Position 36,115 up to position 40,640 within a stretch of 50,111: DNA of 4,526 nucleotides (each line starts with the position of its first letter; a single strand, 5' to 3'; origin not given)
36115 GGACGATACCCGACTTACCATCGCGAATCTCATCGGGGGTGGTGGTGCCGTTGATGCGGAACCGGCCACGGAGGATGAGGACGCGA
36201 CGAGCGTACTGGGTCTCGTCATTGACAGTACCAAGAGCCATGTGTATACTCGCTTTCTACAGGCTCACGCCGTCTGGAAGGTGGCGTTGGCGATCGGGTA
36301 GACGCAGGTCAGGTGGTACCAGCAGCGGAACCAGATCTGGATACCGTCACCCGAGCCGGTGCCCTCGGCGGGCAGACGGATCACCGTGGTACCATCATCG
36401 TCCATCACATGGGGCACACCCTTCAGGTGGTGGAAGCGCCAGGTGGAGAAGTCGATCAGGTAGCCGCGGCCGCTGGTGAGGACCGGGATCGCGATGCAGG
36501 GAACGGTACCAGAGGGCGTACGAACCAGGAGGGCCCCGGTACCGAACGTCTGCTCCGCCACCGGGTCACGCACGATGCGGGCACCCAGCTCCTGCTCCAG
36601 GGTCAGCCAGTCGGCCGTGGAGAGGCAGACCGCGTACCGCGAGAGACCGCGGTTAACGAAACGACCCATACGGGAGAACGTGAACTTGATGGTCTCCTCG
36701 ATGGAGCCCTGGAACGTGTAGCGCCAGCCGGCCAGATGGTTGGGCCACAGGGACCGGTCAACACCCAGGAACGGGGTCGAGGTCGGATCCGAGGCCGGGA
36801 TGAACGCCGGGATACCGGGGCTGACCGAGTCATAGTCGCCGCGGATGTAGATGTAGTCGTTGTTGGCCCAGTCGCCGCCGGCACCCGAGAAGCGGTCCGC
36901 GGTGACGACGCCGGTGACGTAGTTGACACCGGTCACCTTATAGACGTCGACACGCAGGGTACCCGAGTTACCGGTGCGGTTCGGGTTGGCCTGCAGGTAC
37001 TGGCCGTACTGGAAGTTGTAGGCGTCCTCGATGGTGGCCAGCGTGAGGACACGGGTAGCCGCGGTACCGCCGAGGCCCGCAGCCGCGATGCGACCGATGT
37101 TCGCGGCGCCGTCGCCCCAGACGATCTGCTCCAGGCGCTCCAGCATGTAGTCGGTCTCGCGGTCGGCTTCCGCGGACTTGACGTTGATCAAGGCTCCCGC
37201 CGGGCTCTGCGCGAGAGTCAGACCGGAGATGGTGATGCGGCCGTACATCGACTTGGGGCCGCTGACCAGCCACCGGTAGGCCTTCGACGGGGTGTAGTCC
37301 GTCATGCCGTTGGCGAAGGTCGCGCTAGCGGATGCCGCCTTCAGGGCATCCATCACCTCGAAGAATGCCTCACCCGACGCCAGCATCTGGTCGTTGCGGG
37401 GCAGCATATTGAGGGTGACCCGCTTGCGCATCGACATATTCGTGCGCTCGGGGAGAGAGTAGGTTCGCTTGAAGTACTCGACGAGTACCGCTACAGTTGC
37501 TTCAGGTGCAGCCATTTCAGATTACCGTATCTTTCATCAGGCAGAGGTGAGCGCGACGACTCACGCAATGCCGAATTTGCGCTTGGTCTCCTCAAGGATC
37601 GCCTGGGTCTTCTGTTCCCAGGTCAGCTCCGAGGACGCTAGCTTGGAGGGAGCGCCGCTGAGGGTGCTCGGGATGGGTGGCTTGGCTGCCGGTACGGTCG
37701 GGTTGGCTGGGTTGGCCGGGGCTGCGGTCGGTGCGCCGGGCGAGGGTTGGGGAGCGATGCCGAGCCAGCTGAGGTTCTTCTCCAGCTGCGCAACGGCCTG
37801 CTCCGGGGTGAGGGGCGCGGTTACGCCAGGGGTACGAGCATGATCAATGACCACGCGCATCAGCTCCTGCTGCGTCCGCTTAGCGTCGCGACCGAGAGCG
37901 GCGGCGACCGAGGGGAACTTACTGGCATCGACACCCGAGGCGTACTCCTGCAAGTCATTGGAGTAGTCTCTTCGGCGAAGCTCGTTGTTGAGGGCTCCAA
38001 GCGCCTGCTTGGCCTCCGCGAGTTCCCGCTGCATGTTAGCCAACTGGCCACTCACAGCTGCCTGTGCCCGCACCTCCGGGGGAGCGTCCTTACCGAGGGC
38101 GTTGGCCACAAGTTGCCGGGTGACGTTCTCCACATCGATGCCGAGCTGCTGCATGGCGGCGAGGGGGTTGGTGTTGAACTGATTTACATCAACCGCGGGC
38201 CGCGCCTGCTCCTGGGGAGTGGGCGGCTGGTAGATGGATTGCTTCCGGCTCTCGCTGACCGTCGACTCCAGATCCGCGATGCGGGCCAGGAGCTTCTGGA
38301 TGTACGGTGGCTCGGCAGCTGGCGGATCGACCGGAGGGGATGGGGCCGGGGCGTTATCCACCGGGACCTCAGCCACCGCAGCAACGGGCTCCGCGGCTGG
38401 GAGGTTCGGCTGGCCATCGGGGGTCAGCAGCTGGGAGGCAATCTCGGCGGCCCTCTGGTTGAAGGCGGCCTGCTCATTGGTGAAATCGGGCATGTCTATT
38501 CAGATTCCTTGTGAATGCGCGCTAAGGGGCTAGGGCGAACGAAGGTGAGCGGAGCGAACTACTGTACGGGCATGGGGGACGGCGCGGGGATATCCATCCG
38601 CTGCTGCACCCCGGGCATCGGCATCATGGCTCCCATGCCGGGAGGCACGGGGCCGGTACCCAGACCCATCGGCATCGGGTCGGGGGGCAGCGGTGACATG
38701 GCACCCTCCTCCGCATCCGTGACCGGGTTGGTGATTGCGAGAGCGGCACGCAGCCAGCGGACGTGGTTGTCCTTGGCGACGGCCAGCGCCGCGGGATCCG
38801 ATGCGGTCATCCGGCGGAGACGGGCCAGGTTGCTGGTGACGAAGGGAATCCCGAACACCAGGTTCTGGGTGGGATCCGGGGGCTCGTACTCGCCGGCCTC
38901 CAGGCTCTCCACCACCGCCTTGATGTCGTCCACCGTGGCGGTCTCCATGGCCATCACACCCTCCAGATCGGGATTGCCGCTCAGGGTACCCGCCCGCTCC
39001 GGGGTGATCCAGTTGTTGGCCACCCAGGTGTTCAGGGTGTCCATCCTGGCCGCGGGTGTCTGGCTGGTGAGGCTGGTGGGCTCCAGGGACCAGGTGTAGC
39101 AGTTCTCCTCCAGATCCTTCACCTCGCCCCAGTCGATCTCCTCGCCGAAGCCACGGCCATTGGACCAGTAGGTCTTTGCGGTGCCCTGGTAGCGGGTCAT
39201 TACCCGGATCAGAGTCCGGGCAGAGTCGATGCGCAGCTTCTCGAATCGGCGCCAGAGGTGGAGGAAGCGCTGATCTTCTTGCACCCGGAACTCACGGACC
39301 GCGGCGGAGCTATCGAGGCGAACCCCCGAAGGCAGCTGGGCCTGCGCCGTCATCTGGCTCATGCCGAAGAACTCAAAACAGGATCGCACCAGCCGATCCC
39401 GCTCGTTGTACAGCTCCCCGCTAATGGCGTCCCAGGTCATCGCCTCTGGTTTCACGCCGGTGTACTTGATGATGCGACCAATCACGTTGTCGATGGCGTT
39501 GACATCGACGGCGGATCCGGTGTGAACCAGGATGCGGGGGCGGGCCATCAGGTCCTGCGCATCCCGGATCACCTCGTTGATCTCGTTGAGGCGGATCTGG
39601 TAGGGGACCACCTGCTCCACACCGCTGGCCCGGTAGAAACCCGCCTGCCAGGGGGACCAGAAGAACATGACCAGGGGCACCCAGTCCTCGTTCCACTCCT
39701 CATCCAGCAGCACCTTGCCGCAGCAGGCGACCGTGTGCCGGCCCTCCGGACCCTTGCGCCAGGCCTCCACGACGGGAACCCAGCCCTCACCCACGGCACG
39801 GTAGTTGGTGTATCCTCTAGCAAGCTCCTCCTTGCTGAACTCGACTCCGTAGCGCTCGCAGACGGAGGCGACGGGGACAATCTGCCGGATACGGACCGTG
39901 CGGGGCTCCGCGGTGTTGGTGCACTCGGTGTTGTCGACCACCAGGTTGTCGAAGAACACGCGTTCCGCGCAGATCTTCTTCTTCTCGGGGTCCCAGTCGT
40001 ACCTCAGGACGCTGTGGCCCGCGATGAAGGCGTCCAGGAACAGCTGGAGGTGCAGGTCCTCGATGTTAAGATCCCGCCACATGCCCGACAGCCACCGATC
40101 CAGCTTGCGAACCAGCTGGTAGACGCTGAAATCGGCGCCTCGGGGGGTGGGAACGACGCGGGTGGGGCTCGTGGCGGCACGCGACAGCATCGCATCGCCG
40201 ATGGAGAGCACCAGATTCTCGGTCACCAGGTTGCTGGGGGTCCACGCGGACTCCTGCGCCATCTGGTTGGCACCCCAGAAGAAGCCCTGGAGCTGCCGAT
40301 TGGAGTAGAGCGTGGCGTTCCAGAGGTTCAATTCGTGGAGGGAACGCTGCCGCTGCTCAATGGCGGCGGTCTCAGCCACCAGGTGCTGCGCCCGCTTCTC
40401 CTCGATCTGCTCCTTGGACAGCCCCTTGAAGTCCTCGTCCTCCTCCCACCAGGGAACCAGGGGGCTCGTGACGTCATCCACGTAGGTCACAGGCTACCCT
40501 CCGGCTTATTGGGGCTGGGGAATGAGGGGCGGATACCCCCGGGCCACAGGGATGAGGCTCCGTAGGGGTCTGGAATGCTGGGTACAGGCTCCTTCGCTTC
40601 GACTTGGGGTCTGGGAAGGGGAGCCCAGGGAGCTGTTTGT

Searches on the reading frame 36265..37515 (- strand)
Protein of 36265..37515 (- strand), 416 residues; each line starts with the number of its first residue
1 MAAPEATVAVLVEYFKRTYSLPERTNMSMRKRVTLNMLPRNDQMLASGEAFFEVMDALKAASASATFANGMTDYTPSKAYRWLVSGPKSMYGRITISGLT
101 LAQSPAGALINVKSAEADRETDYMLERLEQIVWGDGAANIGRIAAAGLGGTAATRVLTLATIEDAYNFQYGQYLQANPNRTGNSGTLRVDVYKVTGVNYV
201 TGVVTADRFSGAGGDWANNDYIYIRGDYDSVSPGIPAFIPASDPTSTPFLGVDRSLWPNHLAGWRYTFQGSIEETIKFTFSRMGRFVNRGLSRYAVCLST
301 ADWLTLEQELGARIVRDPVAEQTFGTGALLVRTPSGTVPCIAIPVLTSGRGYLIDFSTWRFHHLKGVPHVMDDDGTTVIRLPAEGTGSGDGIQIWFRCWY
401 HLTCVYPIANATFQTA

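Call 10: search_protein_families(library=pfam, proteins=[window:36265-37515:-], max_evalue=0.01)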
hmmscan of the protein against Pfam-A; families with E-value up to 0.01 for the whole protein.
window:36265-37515:- (416 aa): 0 families

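Call 65: search_dna_similar(query=window:36265-37515:-, collection=phages, mode=protein, max_evalue=0.001, max_rows=20)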
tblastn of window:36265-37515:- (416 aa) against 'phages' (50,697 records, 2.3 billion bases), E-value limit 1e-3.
No match.

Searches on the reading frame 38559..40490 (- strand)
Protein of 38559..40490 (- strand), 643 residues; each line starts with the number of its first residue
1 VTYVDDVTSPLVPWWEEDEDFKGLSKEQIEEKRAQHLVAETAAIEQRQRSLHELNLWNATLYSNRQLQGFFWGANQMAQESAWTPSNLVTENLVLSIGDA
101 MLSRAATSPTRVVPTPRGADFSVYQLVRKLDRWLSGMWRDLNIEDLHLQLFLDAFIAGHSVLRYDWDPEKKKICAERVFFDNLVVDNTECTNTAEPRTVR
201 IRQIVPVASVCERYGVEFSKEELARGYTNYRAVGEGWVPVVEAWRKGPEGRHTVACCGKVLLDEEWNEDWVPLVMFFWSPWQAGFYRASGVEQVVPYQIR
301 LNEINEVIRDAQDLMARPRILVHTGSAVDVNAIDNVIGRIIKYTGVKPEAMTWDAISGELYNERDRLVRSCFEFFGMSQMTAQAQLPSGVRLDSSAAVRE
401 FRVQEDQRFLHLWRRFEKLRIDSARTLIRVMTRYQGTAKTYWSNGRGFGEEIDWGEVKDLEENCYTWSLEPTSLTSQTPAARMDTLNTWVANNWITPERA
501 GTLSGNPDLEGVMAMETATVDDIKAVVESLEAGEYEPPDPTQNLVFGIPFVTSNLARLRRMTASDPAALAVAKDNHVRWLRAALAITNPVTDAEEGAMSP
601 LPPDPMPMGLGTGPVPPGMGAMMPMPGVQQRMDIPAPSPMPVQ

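Call 10: search_protein_families(library=pfam, proteins=[window:38559-40490:-], max_evalue=0.01)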
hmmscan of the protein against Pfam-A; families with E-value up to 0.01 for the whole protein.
window:38559-40490:- (643 aa): 1 family
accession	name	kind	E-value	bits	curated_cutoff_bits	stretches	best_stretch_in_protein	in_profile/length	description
PF12236.14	Head-tail_con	-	0.0042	16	27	1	149-347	120-323/489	Bacteriophage head to tail connecting protein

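Call 66: search_dna_similar(query=window:38559-40490:-, collection=phages, mode=protein, max_evalue=0.001, max_rows=20)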
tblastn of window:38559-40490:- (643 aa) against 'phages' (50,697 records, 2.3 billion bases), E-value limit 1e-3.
No match.
